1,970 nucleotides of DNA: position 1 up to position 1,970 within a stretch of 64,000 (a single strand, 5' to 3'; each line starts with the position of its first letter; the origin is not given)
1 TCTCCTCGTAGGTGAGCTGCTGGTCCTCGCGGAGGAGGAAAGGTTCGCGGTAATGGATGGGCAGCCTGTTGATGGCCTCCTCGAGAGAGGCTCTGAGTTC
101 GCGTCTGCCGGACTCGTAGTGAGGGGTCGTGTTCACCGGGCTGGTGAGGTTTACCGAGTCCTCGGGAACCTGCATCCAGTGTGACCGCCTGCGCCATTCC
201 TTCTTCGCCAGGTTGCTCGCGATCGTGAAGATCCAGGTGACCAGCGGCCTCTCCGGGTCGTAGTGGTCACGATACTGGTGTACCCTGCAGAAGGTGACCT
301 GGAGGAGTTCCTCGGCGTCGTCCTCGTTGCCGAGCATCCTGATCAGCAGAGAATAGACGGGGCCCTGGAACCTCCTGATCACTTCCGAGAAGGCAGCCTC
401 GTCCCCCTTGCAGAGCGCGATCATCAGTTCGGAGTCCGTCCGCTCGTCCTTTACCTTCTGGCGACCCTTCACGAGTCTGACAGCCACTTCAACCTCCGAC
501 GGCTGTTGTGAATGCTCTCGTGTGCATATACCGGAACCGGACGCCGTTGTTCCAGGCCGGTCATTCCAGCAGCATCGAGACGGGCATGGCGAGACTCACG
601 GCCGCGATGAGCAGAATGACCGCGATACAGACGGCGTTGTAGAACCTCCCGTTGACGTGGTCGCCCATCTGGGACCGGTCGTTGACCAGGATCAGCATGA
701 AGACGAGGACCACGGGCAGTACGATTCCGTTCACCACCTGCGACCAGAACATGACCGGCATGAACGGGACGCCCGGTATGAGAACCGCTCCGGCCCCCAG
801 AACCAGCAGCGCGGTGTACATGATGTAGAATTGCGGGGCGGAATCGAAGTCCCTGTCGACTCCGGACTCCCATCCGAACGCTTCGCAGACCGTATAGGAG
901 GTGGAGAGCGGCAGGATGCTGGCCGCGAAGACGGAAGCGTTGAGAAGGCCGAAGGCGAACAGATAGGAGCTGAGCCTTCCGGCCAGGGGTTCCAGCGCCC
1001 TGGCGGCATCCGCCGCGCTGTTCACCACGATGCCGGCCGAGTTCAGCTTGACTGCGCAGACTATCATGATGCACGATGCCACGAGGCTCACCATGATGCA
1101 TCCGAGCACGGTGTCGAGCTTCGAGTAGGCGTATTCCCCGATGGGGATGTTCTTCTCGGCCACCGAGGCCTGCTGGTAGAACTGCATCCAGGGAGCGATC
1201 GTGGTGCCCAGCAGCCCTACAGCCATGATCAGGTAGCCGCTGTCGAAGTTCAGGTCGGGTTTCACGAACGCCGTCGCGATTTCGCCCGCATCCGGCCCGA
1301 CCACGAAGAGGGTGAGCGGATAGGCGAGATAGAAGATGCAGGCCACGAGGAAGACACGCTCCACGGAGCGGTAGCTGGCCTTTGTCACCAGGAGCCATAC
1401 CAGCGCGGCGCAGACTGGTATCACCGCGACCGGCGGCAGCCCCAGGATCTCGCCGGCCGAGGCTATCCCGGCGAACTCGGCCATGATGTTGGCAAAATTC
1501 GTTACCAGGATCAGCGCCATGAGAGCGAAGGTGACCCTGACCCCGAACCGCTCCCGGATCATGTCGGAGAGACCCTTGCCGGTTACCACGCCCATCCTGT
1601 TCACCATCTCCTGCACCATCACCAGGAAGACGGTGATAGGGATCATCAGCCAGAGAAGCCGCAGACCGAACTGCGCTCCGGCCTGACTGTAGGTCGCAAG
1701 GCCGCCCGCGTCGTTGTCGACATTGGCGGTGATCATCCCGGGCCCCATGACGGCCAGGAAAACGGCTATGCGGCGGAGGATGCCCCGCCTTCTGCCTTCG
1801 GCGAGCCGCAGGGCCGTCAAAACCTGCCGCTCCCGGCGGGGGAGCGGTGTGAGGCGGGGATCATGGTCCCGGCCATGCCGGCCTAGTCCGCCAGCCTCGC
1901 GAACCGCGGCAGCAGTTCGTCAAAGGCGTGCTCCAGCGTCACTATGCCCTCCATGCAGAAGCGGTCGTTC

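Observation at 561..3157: Soluble MgtE_N plus CBS-pair protein (no pore domain) immediately upstream of the NRAMP Mn2+ transporter mntH, with an ECF sigma factor downstream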

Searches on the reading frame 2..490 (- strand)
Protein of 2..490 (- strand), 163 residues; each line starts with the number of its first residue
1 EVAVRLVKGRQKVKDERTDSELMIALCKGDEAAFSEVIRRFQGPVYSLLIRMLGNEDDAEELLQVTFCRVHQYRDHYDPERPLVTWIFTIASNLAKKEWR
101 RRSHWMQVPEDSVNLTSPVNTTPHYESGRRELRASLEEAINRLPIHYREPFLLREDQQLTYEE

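Call 7: search_protein_families(library=ncbifam, proteins=[window:2-490:-], max_evalue=0.01)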
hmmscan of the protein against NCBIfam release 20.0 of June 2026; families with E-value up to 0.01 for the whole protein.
window:2-490:- (163 aa): 71 families (the best 25 are shown)
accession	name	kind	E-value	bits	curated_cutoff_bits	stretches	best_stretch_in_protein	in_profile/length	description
NF009166.1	PRK12513.1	equivalog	9.9e-28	97.2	206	1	14-163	4-159/193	RNA polymerase sigma factor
NF008888.0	PRK11922.1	equivalog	4.6e-20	72.2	204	1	10-163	8-169/231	RNA polymerase sigma factor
NF007223.0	PRK09641.1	equivalog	8.9e-20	71.3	209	1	21-160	7-154/187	RNA polymerase sigma factor SigW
NF004113.0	PRK05602.1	equivalog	3.9e-18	65.8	208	1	9-162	22-173/211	RNA polymerase sigma factor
TIGR02948.1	SigW_bacill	equivalog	6.6e-18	65.4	243.1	1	23-160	9-154/187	RNA polymerase sigma factor SigW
TIGR02937.1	sigma70-ECF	superfamily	2.4e-16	59.8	42.9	1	33-163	2-138/165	sigma-70 family RNA polymerase sigma factor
NF007225.0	PRK09643.1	equivalog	6.5e-16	58.6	190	1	12-149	7-141/204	RNA polymerase sigma factor SigM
NF007229.0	PRK09647.1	equivalog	4.3e-15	55.6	265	1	28-163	40-175/220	RNA polymerase sigma factor SigE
NF009172.0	PRK12519.1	subfamily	2.5e-14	53.3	222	1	14-149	11-148/194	RNA polymerase sigma factor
NF058625.1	sigma_PG0214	equivalog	6.3e-14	52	130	1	31-163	3-134/170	GFO_1088 family ECF-type sigma factor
TIGR02983.1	SigE-fam_strep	subfamily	2.2e-13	50.4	141.55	1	30-162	4-130/162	SigE family RNA polymerase sigma factor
NF007216.0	PRK09638.1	equivalog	3.8e-13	49.6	194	1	18-163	4-147/180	RNA polymerase sigma factor SigY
TIGR02985.1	Sig70_bacteroi1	subfamily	4e-13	49.9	126.4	1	33-163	2-135/162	RNA polymerase sigma-70 factor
TIGR02939.1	RpoE_Sigma70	equivalog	4.6e-13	49.6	236.15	1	15-163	3-159/190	RNA polymerase sigma factor RpoE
NF009190.0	PRK12538.1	equivalog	7.7e-13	48.7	303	1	18-153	49-182/233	RNA polymerase sigma factor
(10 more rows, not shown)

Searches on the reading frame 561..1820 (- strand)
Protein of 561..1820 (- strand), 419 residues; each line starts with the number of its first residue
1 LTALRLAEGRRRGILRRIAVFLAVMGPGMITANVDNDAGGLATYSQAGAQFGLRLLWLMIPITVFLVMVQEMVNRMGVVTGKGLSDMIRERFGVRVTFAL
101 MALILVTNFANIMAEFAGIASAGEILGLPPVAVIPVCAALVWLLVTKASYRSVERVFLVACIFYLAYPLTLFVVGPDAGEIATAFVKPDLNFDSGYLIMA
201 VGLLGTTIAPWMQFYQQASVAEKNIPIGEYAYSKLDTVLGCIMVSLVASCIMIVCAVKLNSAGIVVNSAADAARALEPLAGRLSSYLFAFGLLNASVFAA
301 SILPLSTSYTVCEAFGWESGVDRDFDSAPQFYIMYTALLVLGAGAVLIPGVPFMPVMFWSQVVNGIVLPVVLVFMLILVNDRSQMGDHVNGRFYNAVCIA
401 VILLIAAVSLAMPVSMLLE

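Call 3: search_protein_families(library=pfam, proteins=[window:561-1820:-], max_evalue=0.01)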
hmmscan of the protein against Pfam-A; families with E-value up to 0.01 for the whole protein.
window:561-1820:- (419 aa): 1 family
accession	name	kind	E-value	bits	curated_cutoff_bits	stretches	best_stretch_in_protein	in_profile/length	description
PF01566.24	Nramp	-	1.4e-98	330.7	29.8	1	41-391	1-356/357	Natural resistance-associated macrophage protein-like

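Call 7: search_protein_families(library=ncbifam, proteins=[window:561-1820:-], max_evalue=0.01)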
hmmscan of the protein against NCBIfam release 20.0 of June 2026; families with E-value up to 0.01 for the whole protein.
window:561-1820:- (419 aa): 3 families
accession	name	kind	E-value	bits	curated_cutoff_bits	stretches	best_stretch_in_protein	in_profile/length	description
NF001923.0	PRK00701.1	subfamily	7.9e-37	127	430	1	18-414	30-433/439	Mn(2+) uptake NRAMP transporter MntH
TIGR01197.1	nramp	subfamily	3.3e-20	72.7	272.5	1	21-225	3-212/390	metal ion transporter, metal ion (Mn2+/Fe2+) transporter (Nramp) family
NF037982.1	Nramp_1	equivalog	7.7e-20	71.5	50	2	26-208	1-193/404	Nramp family divalent metal transporter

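Call 14: search_solved_structures(query=window:561-1820:-, max_evalue=0.001, show_alignments=2)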
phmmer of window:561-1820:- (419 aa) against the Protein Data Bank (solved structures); distinct sequences matched with E-value up to 0.001: 21.
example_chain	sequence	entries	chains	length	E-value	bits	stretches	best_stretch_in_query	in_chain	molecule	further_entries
7qia_A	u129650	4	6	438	9.4e-96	324.5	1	15-408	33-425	Divalent metal cation transporter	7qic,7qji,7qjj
10ky_A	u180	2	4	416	3.1e-23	85.7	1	20-410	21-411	Divalent metal cation transporter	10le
8e6i_A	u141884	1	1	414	1.2e-18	70.6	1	16-407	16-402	Divalent metal cation transporter MntH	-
8e5s_A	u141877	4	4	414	5.7e-18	68.4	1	16-407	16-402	Divalent metal cation transporter MntH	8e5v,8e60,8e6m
8e6l_A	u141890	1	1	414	8.5e-18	67.8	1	16-407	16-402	Divalent metal cation transporter MntH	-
8e6h_A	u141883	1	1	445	8.5e-18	67.8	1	12-407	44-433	Divalent metal cation transporter MntH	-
5kte_A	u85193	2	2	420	1.3e-17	67.2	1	12-407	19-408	Divalent metal cation transporter MntH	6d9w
6c3i_A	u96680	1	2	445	3.9e-17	65.6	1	12-407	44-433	Divalent metal cation transporter MntH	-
8e6n_A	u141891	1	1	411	4.7e-17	65.4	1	12-407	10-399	Divalent metal cation transporter MntH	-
6d91_A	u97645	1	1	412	5.3e-17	65.2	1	13-407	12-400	Divalent metal cation transporter MntH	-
5m95_A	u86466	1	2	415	6.5e-14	55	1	37-412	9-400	Divalent metal cation transporter MntH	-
5m94_A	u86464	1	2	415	7.5e-14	54.8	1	37-412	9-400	Divalent metal cation transporter MntH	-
7phq_B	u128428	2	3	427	8.5e-14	54.7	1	37-412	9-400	Divalent metal cation transporter MntH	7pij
8ont_A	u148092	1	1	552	9.4e-14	54.5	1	20-406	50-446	NRAMP related aluminium transporter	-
9f6n_A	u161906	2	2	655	7.6e-11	44.9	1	23-225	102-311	Natural resistance-associated macrophage protein 2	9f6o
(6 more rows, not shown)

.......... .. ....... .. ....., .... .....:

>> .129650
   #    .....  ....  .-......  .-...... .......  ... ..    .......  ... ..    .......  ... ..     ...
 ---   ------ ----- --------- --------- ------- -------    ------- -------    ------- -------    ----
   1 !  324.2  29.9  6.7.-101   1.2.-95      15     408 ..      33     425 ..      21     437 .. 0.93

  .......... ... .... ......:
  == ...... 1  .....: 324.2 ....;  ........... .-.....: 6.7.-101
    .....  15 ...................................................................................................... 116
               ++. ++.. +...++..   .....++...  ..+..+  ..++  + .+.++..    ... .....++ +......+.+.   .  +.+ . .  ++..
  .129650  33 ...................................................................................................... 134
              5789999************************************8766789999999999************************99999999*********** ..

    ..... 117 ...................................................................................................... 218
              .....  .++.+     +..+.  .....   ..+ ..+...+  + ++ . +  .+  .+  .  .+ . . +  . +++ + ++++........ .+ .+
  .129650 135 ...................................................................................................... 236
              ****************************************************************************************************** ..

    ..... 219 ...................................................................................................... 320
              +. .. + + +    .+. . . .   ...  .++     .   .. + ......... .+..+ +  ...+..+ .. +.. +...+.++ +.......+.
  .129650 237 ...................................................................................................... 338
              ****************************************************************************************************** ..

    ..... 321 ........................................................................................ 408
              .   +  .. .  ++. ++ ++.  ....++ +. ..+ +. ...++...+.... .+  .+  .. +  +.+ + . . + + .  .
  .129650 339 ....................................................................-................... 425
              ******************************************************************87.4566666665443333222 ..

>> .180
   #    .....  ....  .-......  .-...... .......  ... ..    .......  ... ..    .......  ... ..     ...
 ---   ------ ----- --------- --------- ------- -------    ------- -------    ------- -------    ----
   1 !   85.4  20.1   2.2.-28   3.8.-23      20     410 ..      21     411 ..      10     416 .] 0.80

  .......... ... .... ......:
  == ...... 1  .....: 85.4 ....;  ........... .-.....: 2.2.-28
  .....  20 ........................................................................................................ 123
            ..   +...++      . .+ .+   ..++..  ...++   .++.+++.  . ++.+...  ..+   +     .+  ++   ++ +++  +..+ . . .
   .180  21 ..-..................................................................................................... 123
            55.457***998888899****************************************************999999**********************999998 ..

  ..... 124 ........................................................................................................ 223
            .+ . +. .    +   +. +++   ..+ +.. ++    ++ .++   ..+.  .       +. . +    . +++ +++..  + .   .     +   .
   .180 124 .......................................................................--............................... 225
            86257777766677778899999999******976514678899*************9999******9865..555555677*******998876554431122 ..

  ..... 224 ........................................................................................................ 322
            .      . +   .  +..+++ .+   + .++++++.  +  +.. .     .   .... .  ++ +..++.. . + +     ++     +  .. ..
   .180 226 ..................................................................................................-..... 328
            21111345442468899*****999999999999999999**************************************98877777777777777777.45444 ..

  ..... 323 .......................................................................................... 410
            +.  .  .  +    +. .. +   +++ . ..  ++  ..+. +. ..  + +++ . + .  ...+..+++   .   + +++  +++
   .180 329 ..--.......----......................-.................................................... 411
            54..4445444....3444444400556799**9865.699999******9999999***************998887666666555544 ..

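Call 48: find_related_loci(query=A3, collection=metagenome_contigs, flank=4000)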
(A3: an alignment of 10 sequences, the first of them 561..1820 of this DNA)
Query A3 (419 aa) in metagenome_contigs; peptide patterns used: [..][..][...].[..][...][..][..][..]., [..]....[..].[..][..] (x = any residue, [..] = any of these).
600 stretches matched a pattern (row limit reached: there are more); 596 encode a relative of the query (tblastn E <= 1e-3); the best 80 are kept; 80 distinct loci.
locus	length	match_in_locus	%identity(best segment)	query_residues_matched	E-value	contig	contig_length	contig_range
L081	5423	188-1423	66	4-416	0e+0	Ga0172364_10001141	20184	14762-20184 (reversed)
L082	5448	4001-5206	57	16-417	4e-156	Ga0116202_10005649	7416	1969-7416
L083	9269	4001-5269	54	1-416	2e-153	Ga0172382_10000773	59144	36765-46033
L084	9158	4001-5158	58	8-397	3e-148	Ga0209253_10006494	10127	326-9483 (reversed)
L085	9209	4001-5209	53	17-419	3e-148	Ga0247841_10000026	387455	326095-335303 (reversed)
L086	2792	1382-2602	51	4-410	7e-156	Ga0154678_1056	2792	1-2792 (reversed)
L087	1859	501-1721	54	12-418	5e-160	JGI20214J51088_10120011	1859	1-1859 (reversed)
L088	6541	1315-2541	56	10-418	9e-147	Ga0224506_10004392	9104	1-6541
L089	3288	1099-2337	53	4-416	4e-153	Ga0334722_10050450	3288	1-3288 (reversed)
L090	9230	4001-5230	54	10-419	1e-146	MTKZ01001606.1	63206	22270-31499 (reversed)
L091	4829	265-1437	56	8-402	2e-148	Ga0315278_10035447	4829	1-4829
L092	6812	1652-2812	60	12-398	2e-145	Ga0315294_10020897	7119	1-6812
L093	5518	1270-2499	53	10-419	2e-146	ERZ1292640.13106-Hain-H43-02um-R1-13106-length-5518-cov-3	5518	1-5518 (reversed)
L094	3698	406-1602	55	12-410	8e-150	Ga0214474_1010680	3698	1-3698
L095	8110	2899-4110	53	16-413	4e-145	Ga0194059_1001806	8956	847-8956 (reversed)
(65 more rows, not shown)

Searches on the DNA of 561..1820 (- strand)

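Call 64: search_rna_families(sources=[L082, L083, L084, L085, L090, L095, L099, L100, L101, L102, L103, L104, L105, L111, L115, L117], threshold=gathering)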
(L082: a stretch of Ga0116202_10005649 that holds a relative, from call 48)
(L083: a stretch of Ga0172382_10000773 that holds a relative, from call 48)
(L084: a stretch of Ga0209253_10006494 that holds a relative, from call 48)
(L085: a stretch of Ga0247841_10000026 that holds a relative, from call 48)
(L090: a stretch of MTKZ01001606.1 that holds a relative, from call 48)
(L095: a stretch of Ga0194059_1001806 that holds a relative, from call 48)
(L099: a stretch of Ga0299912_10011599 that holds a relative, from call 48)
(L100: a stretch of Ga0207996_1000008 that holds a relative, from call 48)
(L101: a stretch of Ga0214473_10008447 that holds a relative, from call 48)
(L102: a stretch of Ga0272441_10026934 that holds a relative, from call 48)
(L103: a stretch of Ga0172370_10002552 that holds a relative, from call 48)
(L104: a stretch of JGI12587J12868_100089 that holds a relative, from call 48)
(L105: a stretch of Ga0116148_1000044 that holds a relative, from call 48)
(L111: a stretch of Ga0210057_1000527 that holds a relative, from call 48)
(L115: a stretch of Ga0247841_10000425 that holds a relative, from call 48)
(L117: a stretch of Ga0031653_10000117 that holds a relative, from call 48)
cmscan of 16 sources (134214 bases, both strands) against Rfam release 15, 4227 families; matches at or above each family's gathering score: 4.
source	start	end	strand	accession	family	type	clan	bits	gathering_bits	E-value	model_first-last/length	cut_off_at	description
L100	8512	8921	+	RF00023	tmRNA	Gene;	CL00001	179.3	47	4.8e-71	1-374/374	no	transfer-messenger RNA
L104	1979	2147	+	RF00380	Magnesium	Cis-reg; riboswitch;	-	145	44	1.6e-32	1-169/169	no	M-box riboswitch aptamer (ykoK leader)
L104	1732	1805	+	RF00005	tRNA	Gene; tRNA;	CL00001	64.3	29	2.4e-11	1-71/71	no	tRNA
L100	5268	5351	-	RF00005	tRNA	Gene; tRNA;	CL00001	52.6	29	4e-08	1-71/71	no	tRNA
